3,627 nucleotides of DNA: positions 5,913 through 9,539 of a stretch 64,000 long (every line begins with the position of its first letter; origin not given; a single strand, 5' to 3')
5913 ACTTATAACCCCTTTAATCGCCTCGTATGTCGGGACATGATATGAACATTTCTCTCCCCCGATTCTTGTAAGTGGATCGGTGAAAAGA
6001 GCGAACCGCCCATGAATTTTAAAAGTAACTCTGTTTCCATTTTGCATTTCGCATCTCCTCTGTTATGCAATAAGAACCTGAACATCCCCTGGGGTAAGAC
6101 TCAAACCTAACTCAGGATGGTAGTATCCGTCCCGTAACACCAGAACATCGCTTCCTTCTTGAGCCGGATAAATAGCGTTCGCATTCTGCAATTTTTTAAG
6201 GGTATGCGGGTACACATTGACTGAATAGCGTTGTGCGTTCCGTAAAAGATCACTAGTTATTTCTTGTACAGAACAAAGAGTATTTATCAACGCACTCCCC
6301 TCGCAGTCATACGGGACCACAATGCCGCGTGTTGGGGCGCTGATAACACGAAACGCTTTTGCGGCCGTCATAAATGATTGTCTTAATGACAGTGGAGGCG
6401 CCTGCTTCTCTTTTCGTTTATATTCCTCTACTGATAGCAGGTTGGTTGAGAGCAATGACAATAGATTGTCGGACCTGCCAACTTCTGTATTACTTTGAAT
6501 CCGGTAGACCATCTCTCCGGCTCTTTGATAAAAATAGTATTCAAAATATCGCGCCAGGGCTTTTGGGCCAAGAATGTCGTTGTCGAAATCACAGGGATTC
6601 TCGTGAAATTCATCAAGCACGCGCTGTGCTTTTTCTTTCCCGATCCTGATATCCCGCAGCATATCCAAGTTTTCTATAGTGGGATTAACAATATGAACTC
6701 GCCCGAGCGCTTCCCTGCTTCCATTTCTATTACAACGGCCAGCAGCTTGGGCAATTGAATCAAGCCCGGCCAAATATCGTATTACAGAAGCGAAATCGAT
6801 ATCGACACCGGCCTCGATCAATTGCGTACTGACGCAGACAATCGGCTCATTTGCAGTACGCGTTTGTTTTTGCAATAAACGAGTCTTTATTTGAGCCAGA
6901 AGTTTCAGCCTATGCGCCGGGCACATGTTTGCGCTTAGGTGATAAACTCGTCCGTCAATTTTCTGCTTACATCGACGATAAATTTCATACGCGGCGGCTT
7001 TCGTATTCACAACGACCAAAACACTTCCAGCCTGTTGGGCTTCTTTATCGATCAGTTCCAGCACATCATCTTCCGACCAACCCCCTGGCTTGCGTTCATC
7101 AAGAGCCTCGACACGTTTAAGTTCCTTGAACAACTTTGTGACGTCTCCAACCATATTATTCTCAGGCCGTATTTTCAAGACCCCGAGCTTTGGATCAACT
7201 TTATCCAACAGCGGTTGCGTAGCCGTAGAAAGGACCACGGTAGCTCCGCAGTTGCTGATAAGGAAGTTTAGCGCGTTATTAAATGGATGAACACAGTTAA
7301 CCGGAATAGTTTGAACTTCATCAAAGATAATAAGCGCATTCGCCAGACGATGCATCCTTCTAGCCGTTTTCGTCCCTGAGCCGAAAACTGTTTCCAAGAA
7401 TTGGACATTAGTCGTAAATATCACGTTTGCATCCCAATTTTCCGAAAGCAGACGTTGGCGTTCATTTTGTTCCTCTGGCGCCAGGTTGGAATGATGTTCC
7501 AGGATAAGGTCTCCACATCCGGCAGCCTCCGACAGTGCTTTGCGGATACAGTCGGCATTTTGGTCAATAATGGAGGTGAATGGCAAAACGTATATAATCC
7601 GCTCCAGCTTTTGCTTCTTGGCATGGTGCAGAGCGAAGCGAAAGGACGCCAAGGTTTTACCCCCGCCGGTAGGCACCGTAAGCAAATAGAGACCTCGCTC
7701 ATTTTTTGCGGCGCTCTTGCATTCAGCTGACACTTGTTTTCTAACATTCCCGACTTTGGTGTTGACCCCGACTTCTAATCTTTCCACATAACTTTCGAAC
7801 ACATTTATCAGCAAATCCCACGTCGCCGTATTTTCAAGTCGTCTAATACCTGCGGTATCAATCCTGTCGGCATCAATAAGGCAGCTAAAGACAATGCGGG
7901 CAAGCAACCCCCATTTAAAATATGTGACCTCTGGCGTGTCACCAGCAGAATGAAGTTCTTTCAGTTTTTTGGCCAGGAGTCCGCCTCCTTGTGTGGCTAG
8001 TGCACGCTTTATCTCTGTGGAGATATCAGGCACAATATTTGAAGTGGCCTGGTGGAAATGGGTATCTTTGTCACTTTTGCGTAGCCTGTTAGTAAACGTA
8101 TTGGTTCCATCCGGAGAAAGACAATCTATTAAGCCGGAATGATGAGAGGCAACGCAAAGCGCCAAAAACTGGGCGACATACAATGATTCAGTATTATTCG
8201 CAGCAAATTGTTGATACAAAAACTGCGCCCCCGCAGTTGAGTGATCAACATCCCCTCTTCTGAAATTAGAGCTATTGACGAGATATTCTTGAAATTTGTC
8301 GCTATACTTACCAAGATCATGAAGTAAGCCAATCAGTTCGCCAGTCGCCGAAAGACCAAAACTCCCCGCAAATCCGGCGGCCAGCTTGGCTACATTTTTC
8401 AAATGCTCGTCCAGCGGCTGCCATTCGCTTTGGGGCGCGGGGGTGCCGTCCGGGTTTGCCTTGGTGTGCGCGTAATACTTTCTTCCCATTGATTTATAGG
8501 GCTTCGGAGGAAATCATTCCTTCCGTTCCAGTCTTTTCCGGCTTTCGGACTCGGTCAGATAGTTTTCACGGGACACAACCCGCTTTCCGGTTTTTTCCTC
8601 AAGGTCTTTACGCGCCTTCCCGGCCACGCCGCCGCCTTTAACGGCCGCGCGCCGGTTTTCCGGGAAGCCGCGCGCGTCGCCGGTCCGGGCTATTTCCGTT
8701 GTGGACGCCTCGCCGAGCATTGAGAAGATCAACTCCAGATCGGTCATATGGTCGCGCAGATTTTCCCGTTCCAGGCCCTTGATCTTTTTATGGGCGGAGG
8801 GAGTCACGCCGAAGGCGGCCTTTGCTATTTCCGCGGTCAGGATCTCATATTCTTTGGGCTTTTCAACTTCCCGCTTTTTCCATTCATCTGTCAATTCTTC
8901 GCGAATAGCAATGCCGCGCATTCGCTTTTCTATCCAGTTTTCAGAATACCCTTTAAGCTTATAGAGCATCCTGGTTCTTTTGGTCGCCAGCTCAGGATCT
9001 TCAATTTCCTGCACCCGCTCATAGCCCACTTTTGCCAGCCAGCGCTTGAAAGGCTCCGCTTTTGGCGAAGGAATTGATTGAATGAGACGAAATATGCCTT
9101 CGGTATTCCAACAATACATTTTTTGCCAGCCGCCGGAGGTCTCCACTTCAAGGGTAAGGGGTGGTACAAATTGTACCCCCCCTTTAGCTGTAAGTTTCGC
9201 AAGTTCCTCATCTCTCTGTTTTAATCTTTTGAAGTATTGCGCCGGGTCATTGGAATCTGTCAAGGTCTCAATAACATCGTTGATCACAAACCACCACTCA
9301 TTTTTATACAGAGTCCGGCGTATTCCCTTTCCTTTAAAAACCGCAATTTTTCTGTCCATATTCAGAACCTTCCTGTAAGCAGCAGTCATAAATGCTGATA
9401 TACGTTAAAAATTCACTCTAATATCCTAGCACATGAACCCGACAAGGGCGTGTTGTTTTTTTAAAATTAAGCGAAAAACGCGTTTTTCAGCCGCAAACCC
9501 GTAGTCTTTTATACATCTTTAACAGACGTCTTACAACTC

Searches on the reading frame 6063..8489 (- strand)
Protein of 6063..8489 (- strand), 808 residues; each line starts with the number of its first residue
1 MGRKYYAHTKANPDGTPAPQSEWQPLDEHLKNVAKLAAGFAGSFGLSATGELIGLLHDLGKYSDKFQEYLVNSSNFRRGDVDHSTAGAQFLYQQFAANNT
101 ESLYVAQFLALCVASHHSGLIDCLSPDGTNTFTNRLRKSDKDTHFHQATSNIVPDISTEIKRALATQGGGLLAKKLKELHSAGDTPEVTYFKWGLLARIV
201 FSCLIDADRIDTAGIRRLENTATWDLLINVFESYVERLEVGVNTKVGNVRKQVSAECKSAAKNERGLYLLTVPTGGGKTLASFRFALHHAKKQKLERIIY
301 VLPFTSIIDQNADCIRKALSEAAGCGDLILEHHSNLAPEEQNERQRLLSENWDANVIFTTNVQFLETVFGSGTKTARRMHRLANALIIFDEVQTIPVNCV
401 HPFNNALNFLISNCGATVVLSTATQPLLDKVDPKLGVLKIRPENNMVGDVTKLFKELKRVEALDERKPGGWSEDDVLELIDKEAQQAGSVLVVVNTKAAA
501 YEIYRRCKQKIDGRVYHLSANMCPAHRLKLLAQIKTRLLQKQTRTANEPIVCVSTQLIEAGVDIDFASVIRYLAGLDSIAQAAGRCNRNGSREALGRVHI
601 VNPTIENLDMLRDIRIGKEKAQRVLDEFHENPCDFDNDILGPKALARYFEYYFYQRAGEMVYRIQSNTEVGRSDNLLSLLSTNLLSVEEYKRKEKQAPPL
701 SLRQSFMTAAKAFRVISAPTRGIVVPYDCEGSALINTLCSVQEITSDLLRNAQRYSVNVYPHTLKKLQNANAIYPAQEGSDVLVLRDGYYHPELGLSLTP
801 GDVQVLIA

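Call 79: search_protein_families(library=pfam, max_evalue=0.00001, proteins=[window:6063-8489:-])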
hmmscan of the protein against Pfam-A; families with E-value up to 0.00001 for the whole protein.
window:6063-8489:- (808 aa): 5 families
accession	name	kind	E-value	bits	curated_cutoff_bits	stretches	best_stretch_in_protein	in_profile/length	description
PF22590.2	Cas3-like_C_2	-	2.3e-19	70.1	27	1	487-589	2-104/106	CRISPR-associated nuclease/helicase Cas3, C-terminal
PF00270.35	DEAD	-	2.4e-13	50.6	26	1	268-426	17-161/167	DEAD/DEAH box helicase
PF04851.21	ResIII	-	1e-10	42.2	22.5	1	251-392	9-134/164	Type III restriction enzyme, res subunit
PF00271.37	Helicase_C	-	2.1e-08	34.8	23.5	1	476-590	6-110/110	Helicase conserved C-terminal domain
PF01966.28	HD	-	8.9e-07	29.6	22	1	27-118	2-87/116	HD domain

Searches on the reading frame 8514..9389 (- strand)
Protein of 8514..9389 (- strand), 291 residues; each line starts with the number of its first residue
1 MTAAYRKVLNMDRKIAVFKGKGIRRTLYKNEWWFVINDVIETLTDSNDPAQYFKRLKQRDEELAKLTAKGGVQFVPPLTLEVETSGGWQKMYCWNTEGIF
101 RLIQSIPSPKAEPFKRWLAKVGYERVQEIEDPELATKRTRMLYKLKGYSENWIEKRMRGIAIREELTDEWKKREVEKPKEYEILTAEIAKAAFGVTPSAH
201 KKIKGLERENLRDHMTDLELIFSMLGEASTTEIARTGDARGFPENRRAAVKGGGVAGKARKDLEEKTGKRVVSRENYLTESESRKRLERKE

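Call 79: search_protein_families(library=pfam, max_evalue=0.00001, proteins=[window:8514-9389:-])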
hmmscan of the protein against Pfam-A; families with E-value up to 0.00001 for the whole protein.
window:8514-9389:- (291 aa): 1 family
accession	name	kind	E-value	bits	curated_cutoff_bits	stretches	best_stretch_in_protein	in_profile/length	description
PF02498.22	Bro-N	-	2e-13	51.2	25.6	1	25-120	4-92/96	BRO family, N-terminal domain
